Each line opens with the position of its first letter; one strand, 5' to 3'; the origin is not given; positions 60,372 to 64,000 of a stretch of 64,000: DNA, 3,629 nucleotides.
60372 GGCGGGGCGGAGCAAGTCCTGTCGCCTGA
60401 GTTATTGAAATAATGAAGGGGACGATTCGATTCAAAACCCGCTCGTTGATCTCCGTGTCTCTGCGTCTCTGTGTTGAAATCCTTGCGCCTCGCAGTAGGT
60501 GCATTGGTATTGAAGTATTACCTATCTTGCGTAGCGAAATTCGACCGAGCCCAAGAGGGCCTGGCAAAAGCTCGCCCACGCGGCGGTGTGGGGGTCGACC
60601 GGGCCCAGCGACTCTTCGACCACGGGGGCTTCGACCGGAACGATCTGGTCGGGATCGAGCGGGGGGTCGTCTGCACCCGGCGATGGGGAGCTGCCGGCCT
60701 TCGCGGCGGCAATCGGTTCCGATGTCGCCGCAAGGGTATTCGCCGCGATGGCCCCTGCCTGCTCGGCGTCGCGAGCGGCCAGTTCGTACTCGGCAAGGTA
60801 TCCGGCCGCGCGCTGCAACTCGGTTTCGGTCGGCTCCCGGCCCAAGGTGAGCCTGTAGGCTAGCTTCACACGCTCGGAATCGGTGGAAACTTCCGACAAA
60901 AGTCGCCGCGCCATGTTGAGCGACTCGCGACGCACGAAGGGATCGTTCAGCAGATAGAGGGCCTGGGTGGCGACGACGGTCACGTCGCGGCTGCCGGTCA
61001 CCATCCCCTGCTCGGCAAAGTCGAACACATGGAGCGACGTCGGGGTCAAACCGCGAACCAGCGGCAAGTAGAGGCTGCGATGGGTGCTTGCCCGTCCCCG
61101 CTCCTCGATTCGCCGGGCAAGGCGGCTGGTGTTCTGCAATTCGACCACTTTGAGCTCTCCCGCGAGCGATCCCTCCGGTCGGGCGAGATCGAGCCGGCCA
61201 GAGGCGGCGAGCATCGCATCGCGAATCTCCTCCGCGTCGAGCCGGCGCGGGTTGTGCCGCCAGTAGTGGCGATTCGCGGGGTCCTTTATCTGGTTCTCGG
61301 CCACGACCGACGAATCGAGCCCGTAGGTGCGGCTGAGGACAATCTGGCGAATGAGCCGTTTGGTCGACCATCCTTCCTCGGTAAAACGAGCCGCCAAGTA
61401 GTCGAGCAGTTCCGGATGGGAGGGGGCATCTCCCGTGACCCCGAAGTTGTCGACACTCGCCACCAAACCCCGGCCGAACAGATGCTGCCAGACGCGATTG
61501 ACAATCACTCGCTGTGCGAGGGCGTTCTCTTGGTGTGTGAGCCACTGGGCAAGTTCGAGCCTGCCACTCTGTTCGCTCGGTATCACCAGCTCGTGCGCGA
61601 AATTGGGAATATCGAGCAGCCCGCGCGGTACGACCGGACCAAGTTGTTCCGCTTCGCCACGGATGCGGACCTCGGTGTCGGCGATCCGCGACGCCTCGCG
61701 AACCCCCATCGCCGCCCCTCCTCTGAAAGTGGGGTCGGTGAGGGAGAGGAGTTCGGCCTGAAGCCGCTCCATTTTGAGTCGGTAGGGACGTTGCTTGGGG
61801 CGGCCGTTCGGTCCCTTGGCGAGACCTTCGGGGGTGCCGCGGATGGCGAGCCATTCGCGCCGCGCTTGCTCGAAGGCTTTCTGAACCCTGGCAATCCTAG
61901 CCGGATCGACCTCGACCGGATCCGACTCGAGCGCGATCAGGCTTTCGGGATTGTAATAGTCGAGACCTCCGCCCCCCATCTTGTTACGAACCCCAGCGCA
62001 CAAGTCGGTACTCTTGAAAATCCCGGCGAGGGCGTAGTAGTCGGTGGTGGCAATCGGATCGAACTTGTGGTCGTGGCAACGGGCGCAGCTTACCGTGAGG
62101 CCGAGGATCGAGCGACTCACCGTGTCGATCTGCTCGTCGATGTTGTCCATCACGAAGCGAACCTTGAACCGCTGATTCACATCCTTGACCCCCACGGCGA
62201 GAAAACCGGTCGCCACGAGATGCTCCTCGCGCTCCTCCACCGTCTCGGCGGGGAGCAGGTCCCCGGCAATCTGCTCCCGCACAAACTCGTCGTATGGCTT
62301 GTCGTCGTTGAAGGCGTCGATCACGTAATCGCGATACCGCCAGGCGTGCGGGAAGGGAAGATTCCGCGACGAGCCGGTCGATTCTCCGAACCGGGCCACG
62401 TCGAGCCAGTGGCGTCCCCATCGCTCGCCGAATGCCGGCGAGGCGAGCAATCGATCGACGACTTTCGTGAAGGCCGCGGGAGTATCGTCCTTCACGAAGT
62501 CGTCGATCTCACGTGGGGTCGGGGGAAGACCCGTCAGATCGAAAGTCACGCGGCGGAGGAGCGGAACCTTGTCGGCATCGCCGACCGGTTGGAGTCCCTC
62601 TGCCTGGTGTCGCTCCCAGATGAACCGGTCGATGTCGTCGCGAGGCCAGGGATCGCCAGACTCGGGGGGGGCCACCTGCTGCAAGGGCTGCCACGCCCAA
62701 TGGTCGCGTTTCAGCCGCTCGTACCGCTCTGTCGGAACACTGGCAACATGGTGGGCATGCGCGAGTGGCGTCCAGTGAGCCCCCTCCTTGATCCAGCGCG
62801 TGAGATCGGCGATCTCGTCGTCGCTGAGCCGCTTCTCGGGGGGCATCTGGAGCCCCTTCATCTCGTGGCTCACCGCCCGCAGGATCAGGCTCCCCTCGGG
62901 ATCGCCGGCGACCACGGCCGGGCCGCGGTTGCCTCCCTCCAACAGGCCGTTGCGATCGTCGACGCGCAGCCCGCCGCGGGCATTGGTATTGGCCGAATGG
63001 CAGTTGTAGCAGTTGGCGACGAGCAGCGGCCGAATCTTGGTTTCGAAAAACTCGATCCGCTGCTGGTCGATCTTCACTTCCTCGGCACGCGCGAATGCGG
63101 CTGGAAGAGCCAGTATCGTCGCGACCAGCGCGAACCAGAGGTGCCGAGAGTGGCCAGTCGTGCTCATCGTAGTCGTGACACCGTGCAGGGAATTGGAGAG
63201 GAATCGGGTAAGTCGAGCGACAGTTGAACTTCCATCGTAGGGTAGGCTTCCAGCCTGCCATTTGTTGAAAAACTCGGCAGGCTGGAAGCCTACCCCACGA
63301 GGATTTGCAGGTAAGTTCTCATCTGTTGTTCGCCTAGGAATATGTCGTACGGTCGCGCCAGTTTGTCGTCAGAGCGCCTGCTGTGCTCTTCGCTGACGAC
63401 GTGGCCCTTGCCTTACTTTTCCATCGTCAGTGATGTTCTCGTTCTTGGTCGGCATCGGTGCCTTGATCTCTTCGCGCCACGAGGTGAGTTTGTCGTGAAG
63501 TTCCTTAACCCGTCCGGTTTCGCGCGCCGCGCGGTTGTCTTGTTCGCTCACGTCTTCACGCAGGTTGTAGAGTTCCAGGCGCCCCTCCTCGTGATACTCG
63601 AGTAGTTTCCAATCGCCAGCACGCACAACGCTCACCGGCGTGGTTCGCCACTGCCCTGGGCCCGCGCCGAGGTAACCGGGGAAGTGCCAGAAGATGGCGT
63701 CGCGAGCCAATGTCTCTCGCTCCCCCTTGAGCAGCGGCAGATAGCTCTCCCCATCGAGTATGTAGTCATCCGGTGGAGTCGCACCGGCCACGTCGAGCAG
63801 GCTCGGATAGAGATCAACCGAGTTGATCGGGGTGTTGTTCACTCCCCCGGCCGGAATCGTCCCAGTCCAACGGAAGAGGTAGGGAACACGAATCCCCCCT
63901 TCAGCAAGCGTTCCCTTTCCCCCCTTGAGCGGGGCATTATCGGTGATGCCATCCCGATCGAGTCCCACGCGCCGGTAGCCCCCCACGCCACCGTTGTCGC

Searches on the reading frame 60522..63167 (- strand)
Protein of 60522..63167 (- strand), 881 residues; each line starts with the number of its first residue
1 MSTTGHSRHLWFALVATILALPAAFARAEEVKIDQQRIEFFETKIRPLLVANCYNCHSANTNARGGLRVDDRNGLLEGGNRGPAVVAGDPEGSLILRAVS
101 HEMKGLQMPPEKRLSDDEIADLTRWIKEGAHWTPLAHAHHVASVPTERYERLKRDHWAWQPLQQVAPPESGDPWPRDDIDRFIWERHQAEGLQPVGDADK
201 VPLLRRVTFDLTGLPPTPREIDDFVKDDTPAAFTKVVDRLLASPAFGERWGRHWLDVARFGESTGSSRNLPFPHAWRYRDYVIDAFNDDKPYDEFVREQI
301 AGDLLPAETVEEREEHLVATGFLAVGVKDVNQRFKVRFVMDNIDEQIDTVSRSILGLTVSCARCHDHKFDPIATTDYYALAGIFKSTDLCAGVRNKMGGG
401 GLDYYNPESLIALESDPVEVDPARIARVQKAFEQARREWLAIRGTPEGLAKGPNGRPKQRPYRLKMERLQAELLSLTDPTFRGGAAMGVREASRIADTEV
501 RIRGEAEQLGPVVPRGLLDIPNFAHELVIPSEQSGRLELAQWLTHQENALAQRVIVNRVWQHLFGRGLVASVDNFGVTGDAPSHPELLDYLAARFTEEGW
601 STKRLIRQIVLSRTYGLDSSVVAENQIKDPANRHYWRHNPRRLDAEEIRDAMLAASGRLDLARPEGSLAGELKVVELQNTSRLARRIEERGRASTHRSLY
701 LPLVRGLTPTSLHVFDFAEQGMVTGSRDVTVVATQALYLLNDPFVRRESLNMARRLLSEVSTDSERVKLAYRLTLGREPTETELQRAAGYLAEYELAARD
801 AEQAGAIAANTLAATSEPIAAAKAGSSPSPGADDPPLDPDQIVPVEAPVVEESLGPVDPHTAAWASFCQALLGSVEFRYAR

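Call 69: search_protein_families(library=pfam, proteins=[window:60522-63167:-], max_evalue=0.01)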
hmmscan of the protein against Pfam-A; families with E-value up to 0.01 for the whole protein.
window:60522-63167:- (881 aa): 6 families
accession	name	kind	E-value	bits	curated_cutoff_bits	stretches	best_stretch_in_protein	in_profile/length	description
PF07587.16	PSD1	-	4.9e-85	285.3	28.5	1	535-790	1-243/244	Protein of unknown function (DUF1553)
PF07583.16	PSCyt2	-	1.2e-82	277.4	29.8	1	179-388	2-208/209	Protein of unknown function (DUF1549)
PF07635.16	PSCyt1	-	1.6e-14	54.7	22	1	53-111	1-58/59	Planctomycete cytochrome C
PF00034.26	Cytochrom_C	-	0.00016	23.3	21.3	1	51-128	10-88/90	Cytochrome c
PF13442.11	Cytochrome_CBB3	-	0.00019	22.2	27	0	48-126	9-68/68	Cytochrome C oxidase, cbb3-type, subunit III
PF14376.11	Haem_bd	-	0.0097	16.3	27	0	42-62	31-51/133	Haem-binding domain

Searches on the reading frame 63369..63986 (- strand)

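Call 69: search_protein_families(library=pfam, proteins=[window:63369-63986:-], max_evalue=0.01)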
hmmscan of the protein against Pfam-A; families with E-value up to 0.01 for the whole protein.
window:63369-63986:- (205 aa): 2 families
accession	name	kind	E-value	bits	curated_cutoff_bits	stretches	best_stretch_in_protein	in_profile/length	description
PF16347.10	SGSH_C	-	8.8e-18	65.4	29.3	1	27-171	11-152/154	N-sulphoglucosamine sulphohydrolase, C-terminal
PF00884.28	Sulfatase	-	4e-08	33.4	25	1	16-69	248-301/301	Sulfatase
